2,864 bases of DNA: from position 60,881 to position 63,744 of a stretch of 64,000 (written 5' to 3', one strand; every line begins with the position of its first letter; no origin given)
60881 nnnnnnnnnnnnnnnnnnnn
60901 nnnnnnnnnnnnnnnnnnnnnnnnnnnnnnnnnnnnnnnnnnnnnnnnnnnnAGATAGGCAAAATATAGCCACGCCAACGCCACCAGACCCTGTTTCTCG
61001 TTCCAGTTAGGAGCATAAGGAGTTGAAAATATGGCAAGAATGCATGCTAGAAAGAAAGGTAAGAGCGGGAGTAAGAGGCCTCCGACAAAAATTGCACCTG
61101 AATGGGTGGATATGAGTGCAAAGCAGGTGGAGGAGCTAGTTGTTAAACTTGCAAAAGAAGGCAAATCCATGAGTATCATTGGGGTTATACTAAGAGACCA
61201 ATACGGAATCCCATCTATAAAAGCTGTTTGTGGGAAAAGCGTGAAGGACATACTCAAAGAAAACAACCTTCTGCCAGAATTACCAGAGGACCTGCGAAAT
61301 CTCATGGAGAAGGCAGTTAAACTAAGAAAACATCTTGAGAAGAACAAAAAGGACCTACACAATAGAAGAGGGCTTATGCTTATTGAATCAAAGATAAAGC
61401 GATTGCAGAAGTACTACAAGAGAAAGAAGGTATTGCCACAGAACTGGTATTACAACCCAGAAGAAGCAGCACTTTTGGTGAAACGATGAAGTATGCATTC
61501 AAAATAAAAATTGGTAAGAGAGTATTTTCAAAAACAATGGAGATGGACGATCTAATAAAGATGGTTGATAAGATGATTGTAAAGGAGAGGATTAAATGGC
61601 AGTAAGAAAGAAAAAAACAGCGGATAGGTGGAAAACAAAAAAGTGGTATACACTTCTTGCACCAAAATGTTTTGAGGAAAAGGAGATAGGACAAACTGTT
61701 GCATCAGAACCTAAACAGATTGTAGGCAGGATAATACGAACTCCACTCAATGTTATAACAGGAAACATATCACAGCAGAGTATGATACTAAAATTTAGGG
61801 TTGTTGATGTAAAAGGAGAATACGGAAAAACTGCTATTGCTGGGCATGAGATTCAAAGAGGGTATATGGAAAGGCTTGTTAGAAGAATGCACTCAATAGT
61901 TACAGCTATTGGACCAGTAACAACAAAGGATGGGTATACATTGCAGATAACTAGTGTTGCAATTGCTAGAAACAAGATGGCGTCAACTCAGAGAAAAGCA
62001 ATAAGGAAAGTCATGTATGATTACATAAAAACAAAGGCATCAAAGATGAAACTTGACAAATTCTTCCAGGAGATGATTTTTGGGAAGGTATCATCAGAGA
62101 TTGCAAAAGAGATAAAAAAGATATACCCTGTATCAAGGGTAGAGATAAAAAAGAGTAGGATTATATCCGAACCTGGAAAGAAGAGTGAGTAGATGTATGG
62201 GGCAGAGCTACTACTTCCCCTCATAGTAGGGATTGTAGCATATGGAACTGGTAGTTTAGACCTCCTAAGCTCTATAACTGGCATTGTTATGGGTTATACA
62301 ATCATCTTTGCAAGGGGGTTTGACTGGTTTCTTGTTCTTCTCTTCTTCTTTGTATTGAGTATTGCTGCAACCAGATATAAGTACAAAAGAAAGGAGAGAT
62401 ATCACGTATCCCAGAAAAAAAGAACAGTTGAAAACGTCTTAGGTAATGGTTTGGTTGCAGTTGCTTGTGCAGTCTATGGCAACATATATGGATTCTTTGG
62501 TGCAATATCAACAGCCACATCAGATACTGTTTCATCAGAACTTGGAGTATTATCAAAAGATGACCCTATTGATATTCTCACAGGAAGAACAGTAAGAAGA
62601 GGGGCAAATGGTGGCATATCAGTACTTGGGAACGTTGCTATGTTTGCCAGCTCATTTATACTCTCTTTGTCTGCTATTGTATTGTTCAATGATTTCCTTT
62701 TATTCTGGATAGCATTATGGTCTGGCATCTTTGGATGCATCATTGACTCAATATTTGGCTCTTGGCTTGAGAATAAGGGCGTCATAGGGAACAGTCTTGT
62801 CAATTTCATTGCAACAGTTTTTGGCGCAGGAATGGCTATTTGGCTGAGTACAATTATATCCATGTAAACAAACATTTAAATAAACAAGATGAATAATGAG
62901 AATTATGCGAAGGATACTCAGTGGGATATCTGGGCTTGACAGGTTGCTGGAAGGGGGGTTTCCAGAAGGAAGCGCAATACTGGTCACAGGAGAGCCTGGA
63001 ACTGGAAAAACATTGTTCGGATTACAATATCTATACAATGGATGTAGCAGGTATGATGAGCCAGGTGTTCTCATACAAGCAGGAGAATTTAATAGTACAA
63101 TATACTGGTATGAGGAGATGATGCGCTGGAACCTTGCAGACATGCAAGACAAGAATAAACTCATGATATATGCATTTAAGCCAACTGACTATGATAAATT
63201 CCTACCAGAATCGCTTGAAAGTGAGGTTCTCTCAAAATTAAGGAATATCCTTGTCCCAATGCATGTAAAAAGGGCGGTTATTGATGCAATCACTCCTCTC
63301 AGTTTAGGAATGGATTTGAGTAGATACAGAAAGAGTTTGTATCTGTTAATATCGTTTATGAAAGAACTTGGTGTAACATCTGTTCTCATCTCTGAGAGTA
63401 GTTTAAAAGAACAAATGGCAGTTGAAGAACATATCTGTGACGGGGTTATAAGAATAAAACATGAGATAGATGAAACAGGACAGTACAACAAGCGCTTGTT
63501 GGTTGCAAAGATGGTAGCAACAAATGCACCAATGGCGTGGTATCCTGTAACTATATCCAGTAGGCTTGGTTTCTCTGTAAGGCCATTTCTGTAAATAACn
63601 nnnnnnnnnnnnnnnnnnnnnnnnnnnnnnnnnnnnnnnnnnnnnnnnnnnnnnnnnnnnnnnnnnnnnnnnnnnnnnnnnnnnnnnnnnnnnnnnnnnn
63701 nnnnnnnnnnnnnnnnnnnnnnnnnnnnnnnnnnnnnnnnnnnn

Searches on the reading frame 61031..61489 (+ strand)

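Call 64: search_protein_families(library=pfam, proteins=[window:61031-61489:+], max_evalue=0.0001)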
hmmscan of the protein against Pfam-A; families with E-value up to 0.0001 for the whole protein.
window:61031-61489:+ (152 aa): 2 families
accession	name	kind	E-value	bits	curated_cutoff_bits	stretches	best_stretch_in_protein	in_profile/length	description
PF08069.17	Ribosomal_S13_N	-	8.8e-27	93.4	25.4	1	1-60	1-60/60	Ribosomal S13/S15 N-terminal domain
PF00312.27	Ribosomal_S15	-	3e-18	66.2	31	1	73-148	3-80/81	Ribosomal protein S15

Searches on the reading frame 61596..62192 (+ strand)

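Call 64: search_protein_families(library=pfam, proteins=[window:61596-62192:+], max_evalue=0.0001)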
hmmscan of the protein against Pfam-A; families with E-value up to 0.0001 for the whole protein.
window:61596-62192:+ (198 aa): 1 family
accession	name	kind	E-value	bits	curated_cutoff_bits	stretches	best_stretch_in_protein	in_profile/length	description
PF01015.23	Ribosomal_S3Ae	-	1.7e-58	197.8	29.3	1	4-193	2-191/191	Ribosomal S3Ae family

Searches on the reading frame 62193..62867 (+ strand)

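Call 64: search_protein_families(library=pfam, proteins=[window:62193-62867:+], max_evalue=0.0001)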
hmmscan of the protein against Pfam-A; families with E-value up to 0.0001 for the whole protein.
window:62193-62867:+ (224 aa): 1 family
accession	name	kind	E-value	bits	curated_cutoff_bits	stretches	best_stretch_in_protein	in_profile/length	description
PF01940.21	DUF92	-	2.1e-48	165.4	27.5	1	8-212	2-251/251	Integral membrane protein DUF92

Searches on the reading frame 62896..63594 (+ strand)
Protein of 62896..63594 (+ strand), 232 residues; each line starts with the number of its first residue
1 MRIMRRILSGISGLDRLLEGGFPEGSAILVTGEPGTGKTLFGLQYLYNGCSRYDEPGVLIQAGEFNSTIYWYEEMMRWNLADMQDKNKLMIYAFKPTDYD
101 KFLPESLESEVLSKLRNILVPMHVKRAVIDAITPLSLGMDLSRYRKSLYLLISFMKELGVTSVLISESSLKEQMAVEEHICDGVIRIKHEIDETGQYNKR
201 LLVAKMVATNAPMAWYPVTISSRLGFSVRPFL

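Call 19: find_encoding_contigs(protein=window:62896-63594:+, flank=10000, max_places=3)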
Protein window:62896-63594:+ (232 aa): no gene with exactly this product is on record in the collection.

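Call 64: search_protein_families(library=pfam, proteins=[window:62896-63594:+], max_evalue=0.0001)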
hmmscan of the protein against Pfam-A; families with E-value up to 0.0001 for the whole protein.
window:62896-63594:+ (232 aa): 3 families
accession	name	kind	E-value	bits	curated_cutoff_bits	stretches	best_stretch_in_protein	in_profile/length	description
PF06745.19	ATPase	-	2.2e-49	168.4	26.6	1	9-225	3-223/231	KaiC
PF07088.17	GvpD_P-loop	-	3.1e-06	27.7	24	0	25-47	10-32/189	GvpD gas vesicle protein, P-loop domain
PF23442.1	DUF7125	-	5.2e-05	22.9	29.1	0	4-41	1-38/207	Family of unknown function (DUF7125)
